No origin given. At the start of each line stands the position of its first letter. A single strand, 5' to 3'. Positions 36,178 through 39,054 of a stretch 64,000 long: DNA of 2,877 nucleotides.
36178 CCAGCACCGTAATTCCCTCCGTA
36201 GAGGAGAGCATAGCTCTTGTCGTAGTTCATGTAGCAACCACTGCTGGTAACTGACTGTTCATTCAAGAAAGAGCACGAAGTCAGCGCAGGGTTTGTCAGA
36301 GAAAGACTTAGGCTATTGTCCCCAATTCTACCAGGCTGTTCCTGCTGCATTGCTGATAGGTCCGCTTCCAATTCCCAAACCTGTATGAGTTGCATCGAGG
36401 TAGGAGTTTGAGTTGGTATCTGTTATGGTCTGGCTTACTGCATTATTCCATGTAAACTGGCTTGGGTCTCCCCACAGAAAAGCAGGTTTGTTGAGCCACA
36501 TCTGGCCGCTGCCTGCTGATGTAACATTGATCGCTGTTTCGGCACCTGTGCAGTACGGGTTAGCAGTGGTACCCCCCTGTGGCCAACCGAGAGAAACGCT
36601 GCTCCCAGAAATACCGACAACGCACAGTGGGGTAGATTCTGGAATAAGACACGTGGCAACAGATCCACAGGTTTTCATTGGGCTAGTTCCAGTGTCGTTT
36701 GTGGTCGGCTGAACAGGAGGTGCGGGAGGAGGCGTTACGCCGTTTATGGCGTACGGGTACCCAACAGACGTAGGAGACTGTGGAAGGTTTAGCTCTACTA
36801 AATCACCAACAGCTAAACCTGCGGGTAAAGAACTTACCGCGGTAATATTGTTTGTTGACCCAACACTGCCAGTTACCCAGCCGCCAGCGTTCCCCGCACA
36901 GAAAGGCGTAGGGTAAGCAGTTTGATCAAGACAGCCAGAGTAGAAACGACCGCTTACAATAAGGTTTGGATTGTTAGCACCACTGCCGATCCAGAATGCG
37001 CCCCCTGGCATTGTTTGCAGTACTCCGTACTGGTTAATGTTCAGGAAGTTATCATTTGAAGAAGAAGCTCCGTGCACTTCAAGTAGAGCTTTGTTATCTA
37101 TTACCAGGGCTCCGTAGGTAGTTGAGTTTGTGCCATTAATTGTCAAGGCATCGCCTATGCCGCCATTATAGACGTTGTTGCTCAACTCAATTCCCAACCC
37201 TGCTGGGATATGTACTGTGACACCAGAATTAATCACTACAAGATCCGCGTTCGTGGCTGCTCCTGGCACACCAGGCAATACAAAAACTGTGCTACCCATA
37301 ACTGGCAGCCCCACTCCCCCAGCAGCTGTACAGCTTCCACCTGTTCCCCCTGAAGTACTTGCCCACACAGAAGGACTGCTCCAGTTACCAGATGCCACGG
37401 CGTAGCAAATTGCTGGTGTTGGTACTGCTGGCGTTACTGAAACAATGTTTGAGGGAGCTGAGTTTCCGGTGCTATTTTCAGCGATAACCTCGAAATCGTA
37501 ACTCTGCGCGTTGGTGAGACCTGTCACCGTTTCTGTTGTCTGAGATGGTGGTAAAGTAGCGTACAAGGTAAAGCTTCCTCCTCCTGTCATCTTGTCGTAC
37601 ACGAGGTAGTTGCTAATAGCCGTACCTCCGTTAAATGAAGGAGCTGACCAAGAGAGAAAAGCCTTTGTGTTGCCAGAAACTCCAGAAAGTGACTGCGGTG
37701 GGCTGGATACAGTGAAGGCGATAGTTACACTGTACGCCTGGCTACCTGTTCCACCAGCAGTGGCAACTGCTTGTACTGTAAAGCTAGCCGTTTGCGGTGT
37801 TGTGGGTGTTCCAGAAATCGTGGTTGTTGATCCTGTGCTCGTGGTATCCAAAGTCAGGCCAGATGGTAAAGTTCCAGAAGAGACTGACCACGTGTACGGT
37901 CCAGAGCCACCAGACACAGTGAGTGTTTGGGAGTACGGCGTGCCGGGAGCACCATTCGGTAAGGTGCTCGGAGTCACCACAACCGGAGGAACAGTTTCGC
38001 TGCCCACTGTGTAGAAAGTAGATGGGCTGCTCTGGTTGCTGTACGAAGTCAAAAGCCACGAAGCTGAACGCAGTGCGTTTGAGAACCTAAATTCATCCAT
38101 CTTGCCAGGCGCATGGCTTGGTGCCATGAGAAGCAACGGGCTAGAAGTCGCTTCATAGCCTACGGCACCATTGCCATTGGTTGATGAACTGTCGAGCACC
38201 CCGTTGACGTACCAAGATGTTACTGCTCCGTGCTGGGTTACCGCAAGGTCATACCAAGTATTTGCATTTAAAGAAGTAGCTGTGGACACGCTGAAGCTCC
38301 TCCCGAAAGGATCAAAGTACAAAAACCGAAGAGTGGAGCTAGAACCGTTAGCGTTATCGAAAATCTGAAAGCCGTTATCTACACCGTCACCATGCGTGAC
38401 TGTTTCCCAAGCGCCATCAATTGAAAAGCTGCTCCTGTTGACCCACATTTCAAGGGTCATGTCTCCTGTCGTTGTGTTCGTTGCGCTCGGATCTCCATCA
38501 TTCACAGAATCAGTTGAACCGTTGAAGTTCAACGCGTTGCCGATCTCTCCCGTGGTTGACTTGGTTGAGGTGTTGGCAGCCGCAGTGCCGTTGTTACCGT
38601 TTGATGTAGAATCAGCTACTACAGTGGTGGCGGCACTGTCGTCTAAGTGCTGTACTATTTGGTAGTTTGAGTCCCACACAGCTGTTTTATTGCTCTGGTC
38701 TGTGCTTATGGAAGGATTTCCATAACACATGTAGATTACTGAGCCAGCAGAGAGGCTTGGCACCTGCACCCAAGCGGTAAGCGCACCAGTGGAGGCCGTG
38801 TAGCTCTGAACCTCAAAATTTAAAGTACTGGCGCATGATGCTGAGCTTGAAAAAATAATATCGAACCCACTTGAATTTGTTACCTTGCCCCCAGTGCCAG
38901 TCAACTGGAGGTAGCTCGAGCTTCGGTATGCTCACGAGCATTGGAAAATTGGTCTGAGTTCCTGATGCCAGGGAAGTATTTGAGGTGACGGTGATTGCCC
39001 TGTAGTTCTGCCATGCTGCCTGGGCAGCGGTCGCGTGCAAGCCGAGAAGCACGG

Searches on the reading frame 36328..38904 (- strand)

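Call 22: search_protein_families(library=ncbifam, max_evalue=0.001, proteins=[window:36328-38904:-])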
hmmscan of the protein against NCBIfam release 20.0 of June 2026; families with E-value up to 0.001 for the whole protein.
window:36328-38904:- (858 aa): 0 families

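Call 53: search_protein_families(library=pfam, max_evalue=0.001, proteins=[window:36328-38904:-])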
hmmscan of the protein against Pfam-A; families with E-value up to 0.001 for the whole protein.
window:36328-38904:- (858 aa): 5 families
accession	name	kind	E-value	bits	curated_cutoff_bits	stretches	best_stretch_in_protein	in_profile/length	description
PF13385.13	Laminin_G_3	-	5.8e-15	56.2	27.6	1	140-282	11-148/151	Concanavalin A-like lectin/glucanases superfamily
PF05345.18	He_PIG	-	4.1e-11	43.6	24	1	306-395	1-95/96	Putative Ig domain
PF00041.27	fn3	-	2.8e-09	37.5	25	1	401-490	1-83/84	Fibronectin type III domain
PF10102.14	DUF2341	-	1.3e-06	29.2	23.4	1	15-93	4-74/84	Domain of unknown function (DUF2341)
PF25059.1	FN3_DSCAM-DSCAML_C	-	0.00057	20.6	39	0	425-483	15-72/89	DSCAM/DSCAML C-terminal Fn3-like domain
